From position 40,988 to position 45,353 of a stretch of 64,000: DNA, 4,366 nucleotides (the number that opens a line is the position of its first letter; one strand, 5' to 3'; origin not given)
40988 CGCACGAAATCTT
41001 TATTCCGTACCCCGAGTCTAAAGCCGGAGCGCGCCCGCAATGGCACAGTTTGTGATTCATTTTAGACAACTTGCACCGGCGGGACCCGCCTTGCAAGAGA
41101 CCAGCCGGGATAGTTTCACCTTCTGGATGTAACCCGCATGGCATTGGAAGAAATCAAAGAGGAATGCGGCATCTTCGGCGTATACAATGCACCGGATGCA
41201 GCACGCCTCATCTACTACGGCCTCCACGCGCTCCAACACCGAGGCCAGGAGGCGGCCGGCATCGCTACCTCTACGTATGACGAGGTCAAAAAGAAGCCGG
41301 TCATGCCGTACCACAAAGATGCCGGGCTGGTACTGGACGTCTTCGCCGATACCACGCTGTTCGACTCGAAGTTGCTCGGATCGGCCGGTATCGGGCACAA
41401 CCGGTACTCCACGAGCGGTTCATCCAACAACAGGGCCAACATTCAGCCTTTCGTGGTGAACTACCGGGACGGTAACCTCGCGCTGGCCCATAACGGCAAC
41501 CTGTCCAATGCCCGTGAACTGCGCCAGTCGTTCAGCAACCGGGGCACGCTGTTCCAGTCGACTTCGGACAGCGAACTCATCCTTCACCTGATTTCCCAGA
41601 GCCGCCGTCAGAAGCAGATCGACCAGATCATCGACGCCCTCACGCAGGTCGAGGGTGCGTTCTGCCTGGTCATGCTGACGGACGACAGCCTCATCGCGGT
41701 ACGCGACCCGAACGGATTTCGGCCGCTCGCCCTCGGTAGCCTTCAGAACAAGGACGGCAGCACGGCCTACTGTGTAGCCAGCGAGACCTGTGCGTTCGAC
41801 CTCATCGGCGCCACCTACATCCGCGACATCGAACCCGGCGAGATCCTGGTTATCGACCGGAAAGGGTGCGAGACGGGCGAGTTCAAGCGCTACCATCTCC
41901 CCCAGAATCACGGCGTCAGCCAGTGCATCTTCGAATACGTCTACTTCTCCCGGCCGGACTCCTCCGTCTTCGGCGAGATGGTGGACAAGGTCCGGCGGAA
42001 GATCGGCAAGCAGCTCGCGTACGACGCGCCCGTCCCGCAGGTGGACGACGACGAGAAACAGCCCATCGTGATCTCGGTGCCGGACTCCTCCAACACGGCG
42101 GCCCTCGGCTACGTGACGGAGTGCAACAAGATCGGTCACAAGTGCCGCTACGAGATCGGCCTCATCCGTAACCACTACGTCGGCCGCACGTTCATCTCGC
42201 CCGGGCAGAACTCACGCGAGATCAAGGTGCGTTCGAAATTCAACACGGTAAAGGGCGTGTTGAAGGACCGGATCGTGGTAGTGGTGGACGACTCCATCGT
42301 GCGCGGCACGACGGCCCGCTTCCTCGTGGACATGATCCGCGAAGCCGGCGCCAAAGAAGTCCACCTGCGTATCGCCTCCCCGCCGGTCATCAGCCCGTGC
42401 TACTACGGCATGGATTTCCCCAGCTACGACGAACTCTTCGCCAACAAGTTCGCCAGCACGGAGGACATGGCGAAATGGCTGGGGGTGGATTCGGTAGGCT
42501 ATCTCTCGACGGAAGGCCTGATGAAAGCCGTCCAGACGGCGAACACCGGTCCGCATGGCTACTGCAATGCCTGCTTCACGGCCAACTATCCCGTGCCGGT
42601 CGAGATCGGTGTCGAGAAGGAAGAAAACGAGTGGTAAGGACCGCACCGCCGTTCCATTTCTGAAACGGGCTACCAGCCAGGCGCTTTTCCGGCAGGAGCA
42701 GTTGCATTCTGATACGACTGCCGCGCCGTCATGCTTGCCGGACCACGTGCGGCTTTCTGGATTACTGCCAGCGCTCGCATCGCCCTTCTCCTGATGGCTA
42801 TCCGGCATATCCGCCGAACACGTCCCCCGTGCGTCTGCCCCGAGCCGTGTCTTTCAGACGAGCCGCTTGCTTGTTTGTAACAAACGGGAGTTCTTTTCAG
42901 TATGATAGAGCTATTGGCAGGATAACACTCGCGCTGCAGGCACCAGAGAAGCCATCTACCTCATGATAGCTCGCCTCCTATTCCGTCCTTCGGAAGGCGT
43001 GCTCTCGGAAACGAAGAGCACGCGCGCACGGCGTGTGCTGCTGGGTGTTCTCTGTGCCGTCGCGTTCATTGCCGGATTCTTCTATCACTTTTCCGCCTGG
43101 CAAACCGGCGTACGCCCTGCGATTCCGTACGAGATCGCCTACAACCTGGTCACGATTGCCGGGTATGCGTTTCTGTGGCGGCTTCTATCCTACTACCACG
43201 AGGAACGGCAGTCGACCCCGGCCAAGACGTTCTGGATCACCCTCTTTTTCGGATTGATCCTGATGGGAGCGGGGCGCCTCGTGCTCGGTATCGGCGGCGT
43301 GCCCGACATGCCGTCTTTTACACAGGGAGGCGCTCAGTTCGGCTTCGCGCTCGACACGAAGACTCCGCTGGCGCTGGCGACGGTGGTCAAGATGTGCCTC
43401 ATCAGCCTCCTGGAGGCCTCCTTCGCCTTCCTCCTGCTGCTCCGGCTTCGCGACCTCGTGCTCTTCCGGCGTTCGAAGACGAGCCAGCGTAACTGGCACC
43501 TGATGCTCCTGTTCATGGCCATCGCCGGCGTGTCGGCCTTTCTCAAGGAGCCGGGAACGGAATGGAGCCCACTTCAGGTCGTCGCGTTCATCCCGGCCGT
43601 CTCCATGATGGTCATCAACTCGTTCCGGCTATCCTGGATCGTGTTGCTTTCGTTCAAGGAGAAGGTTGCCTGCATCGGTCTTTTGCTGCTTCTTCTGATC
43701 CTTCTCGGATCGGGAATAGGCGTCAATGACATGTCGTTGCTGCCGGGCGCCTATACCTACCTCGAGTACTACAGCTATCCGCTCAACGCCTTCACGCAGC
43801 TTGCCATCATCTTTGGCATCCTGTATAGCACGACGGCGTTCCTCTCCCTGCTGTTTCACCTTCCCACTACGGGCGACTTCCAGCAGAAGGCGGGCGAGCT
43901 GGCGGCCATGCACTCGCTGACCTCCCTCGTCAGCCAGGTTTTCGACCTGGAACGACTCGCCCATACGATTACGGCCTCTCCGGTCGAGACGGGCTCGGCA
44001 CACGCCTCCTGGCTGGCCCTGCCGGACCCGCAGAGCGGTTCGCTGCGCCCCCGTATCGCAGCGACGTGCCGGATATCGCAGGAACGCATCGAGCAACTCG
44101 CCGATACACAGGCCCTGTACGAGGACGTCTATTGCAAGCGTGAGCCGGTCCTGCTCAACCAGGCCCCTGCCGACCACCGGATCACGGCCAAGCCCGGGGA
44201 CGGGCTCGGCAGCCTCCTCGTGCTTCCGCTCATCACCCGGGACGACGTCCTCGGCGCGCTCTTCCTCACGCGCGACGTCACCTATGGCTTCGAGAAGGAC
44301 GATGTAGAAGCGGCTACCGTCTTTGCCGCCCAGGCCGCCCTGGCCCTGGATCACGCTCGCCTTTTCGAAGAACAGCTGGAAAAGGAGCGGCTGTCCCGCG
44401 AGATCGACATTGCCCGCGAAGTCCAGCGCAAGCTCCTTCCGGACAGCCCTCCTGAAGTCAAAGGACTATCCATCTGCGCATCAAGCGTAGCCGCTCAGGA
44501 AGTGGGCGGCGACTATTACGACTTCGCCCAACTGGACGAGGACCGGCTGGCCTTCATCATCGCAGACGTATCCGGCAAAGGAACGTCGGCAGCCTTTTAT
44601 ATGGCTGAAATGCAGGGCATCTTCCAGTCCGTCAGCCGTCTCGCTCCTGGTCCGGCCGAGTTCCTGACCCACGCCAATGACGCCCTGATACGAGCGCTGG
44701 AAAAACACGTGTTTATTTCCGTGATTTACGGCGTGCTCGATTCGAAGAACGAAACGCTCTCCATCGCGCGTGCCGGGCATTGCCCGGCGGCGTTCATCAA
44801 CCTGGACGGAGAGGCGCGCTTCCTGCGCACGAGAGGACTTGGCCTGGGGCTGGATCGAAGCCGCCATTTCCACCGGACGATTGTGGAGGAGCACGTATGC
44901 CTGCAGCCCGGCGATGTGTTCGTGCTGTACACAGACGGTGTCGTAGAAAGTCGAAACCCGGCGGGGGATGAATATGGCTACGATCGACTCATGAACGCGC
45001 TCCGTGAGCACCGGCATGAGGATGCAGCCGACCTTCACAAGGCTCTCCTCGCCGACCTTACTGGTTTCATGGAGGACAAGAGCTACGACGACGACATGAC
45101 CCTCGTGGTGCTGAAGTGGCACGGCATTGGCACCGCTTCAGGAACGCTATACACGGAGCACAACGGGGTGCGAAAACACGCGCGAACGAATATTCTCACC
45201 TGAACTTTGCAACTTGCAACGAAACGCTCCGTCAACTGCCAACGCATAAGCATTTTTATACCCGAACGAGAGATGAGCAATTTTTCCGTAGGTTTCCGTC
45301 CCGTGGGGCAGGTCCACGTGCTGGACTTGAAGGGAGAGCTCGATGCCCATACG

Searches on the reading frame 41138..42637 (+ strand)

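Call 76: search_protein_families(library=pfam, proteins=[window:41138-42637:+], max_evalue=0.00001)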
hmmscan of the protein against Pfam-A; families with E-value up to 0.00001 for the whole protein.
window:41138-42637:+ (499 aa): 2 families
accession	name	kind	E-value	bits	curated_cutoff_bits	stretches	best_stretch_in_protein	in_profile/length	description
PF13522.11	GATase_6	-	2e-18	67.1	27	1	82-203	11-122/130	Glutamine amidotransferase domain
PF13537.11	GATase_7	-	2e-18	67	25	1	96-219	7-120/123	Glutamine amidotransferase domain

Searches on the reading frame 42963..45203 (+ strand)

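Call 76: search_protein_families(library=pfam, proteins=[window:42963-45203:+], max_evalue=0.00001)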
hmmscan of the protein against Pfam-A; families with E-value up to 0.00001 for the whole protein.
window:42963-45203:+ (746 aa): 4 families
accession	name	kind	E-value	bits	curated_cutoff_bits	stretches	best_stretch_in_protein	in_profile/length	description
PF07228.17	SpoIIE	-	1.1e-45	156.4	25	1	525-720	1-192/192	Stage II sporulation protein E (SpoIIE)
PF13185.12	GAF_2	-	5.7e-14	52.9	28.6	1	328-463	3-136/136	GAF domain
PF01590.32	GAF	-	3e-09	38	22.4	1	328-462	1-133/133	GAF domain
PF13492.12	GAF_3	-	9.8e-09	36.1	27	1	341-464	14-129/129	GAF domain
